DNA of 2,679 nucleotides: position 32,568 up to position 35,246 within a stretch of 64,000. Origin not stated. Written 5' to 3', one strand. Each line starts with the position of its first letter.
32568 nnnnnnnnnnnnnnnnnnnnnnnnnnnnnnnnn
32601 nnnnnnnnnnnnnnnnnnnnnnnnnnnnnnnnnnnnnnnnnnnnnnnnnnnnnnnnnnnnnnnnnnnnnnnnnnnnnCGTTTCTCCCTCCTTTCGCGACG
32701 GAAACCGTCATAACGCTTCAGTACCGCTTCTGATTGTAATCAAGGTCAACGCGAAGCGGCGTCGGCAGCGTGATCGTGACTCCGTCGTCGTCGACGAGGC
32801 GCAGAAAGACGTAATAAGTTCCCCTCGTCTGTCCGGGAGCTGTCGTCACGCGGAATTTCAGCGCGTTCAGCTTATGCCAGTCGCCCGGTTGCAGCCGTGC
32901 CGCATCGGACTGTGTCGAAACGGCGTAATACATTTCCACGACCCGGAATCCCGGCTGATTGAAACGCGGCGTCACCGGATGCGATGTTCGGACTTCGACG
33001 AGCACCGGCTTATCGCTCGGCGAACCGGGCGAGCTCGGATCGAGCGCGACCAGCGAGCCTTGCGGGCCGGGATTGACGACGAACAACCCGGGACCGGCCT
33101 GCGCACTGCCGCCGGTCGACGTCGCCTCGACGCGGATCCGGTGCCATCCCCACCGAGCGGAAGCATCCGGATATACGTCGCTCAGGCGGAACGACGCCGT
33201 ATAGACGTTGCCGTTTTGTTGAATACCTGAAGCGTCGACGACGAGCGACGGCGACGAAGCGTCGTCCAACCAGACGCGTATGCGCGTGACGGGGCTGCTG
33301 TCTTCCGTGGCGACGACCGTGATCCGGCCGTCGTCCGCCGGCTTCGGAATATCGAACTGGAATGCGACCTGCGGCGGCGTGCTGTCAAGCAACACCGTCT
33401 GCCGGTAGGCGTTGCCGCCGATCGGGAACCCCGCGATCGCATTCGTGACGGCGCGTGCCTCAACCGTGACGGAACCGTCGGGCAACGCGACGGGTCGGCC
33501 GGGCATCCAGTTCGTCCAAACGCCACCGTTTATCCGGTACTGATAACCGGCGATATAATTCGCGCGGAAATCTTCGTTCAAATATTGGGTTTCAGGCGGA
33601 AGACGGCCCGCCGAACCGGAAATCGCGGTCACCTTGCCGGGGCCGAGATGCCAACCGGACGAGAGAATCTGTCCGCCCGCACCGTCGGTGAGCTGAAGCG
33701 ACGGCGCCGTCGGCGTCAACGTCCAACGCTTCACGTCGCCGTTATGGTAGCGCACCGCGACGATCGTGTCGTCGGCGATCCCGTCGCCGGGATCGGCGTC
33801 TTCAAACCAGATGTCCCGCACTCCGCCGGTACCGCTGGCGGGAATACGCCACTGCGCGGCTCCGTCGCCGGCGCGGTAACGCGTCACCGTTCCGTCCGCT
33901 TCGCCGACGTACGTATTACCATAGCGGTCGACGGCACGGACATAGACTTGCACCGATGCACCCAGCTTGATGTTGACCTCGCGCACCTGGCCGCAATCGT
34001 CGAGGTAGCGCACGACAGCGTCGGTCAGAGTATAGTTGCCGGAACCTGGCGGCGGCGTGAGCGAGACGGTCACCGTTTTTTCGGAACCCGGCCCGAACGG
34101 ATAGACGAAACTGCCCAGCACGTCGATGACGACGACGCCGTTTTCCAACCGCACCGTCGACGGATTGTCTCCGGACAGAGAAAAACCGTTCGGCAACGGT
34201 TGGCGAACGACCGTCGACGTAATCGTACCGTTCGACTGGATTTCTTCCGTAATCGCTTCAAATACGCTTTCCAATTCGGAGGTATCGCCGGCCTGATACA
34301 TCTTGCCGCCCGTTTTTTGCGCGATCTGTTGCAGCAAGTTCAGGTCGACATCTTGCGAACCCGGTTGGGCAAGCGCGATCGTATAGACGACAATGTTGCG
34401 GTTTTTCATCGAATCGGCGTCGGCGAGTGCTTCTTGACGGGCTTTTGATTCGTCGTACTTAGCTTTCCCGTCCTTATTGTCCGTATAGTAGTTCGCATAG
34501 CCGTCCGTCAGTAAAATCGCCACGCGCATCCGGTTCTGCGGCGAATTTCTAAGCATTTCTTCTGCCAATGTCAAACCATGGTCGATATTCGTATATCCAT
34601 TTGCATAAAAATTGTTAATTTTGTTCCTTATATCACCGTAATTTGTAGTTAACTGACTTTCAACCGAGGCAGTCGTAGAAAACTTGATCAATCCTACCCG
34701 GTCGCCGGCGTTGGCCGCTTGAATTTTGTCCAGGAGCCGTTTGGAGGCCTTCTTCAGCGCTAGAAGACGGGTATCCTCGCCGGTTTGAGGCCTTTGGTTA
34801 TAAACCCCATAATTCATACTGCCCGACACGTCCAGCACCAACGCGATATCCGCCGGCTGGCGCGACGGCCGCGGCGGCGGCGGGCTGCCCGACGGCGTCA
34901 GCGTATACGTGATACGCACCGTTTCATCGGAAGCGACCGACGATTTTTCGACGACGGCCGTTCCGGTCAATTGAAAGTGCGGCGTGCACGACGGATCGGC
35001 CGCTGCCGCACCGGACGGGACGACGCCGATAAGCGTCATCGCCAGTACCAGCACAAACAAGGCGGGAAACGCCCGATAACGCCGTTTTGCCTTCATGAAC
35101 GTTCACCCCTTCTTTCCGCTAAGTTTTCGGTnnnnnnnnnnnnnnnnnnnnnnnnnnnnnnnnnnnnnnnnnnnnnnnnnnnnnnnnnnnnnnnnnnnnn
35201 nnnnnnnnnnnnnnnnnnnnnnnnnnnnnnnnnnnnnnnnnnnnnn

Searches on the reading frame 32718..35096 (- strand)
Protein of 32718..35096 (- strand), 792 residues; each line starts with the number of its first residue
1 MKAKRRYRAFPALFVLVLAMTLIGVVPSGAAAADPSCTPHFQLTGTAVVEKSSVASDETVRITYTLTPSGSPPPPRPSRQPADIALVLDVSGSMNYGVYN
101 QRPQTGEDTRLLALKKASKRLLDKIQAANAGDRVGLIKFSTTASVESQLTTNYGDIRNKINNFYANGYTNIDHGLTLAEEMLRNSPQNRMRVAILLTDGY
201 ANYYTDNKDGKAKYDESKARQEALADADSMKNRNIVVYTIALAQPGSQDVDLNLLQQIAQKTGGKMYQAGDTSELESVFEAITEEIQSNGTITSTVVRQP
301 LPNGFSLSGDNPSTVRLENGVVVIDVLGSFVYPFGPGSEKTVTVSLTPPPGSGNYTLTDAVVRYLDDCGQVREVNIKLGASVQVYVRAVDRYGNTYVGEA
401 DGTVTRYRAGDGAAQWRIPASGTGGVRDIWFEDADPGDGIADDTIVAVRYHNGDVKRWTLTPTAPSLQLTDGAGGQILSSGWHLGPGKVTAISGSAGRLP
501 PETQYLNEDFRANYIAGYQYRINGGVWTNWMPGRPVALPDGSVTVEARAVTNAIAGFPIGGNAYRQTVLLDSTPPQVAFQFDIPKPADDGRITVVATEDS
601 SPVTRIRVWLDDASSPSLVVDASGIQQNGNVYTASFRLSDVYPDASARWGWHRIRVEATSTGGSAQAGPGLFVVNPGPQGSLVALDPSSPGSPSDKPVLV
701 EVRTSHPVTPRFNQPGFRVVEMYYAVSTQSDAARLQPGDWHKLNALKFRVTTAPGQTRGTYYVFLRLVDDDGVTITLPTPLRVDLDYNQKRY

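Call 7: search_protein_families(library=pfam, proteins=[window:32718-35096:-], max_evalue=0.01)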
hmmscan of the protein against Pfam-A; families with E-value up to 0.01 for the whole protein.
window:32718-35096:- (792 aa): 2 families
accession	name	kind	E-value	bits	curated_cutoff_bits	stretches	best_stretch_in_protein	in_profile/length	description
PF00092.34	VWA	-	5e-21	76.1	23.8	1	83-280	1-173/174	von Willebrand factor type A domain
PF13519.12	VWA_2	-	4.9e-20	72.6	27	1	85-199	2-106/107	von Willebrand factor type A domain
